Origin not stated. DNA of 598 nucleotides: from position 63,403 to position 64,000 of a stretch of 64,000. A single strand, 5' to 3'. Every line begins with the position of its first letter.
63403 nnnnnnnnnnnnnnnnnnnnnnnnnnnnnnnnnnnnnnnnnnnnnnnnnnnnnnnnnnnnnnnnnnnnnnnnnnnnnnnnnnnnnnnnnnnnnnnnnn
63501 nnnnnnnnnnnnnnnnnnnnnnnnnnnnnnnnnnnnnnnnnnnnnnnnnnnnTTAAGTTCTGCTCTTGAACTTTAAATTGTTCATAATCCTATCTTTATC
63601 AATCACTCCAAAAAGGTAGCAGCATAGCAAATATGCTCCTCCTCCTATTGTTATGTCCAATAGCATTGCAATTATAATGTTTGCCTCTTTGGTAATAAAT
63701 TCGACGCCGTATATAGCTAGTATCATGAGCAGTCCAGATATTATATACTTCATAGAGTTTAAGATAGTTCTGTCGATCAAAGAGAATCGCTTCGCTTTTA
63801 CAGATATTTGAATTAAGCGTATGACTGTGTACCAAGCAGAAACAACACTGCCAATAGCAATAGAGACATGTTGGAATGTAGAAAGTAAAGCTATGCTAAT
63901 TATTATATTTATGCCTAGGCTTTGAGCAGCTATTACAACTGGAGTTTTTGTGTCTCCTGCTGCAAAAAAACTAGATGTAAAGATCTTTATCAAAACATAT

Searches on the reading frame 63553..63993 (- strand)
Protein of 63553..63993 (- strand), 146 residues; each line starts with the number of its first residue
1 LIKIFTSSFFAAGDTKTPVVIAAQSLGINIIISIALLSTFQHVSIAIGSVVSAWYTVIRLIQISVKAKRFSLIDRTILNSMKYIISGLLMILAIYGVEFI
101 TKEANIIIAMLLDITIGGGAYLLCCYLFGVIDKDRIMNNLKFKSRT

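Call 28: search_protein_families(library=pfam, proteins=[window:63553-63993:-], max_evalue=0.01)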
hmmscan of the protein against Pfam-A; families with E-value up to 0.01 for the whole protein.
window:63553-63993:- (146 aa): 1 family
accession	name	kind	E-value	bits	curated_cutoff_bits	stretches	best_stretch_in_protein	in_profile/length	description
PF03023.19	MurJ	-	3.4e-12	46.2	27.4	1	1-109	336-444/451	Lipid II flippase MurJ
